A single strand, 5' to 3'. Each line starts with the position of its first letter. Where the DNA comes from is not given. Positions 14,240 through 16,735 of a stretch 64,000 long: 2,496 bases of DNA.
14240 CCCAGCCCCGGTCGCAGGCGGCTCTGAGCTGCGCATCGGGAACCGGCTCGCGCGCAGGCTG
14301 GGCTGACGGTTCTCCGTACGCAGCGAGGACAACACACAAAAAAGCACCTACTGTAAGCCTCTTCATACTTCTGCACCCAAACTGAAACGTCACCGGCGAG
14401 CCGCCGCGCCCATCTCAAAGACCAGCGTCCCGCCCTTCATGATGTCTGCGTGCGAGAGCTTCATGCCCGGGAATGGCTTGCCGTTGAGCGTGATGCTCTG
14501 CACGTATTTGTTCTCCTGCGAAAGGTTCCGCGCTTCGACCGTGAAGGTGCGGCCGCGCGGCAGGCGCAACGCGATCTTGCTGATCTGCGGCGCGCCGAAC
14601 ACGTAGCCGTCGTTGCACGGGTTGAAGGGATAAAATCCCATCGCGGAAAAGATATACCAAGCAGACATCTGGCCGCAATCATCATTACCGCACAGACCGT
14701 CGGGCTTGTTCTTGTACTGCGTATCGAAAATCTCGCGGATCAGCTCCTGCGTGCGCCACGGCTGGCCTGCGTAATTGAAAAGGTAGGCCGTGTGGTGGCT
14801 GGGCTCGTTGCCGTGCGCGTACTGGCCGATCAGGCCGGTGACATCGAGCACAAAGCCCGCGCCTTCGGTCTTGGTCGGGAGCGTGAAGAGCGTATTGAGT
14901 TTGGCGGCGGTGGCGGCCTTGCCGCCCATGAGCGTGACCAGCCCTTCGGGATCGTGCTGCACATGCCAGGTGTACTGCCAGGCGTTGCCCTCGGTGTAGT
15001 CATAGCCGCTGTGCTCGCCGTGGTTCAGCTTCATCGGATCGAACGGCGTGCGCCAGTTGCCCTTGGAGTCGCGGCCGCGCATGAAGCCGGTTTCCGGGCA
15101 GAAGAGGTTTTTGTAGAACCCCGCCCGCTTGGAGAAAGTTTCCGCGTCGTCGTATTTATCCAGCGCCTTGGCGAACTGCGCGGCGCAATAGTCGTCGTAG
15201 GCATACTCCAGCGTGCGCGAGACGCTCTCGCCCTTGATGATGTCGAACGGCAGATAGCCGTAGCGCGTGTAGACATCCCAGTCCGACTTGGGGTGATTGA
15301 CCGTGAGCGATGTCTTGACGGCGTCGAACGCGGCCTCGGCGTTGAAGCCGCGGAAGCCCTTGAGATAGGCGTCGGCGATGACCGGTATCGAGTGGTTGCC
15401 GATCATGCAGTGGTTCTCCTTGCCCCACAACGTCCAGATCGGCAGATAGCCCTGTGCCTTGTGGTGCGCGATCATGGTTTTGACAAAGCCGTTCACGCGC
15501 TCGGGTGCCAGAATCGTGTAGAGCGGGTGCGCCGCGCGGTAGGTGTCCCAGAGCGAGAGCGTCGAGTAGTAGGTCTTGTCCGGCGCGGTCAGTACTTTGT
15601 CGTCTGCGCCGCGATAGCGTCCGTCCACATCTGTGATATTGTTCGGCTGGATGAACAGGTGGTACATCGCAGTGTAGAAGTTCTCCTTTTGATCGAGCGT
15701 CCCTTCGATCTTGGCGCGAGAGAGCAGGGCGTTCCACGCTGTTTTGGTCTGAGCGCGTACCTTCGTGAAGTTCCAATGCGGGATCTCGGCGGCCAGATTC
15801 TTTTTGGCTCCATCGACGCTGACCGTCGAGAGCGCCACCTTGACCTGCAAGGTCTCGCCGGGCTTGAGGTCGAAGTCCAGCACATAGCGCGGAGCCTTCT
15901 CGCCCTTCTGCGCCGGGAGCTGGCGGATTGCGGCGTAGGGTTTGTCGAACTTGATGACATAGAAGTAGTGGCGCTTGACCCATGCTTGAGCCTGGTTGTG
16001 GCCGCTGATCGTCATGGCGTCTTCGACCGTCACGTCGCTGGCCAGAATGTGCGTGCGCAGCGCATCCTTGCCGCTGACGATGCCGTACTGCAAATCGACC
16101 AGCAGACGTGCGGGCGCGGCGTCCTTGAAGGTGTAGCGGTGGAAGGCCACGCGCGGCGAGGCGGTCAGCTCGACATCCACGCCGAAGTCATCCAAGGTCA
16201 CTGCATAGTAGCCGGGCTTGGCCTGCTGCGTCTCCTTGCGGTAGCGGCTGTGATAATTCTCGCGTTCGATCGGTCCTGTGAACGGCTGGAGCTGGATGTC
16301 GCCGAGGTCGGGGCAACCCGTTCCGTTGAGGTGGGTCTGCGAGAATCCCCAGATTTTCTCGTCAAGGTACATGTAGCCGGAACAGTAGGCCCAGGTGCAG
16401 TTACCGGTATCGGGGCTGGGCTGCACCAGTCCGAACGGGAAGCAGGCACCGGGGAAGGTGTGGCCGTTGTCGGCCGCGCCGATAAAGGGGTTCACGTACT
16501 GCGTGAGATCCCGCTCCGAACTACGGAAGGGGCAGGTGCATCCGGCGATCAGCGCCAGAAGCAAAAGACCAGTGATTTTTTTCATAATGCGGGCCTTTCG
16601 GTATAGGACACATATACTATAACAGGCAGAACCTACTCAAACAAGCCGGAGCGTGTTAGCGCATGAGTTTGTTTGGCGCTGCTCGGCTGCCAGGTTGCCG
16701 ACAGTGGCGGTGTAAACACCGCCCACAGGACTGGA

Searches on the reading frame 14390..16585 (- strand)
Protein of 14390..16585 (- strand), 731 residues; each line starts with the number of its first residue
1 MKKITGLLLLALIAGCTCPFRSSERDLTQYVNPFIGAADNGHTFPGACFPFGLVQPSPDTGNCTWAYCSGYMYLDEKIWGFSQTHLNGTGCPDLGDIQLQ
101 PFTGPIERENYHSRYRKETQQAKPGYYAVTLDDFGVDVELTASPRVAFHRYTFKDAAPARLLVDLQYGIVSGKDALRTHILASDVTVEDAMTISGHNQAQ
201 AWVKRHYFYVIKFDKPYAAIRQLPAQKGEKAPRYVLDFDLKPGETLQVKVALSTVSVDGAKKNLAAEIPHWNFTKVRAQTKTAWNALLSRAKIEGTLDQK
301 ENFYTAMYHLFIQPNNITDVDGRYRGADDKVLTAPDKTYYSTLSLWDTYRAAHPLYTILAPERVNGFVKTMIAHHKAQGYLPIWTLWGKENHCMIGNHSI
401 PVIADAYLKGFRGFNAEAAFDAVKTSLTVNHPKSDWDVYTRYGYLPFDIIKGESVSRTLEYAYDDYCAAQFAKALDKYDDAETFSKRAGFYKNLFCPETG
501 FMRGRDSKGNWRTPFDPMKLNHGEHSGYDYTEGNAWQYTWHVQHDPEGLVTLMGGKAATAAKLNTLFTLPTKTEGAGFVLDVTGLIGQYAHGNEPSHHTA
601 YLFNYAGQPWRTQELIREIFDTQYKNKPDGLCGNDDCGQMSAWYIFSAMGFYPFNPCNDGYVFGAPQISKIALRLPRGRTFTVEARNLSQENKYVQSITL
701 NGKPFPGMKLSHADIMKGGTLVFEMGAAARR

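Call 27: search_protein_families(library=pfam, proteins=[window:14390-16585:-], max_evalue=0.001)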
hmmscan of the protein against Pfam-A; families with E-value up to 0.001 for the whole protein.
window:14390-16585:- (731 aa): 2 families
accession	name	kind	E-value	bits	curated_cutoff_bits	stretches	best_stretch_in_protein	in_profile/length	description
PF07971.18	Glyco_hydro_92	-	5e-187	622.9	24.6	1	259-726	1-463/464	Glycosyl hydrolase family 92 catalytic domain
PF17678.7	Glyco_hydro_92N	-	9.7e-65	219.1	34.5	1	30-253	1-236/236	Glycosyl hydrolase family 92 N-terminal domain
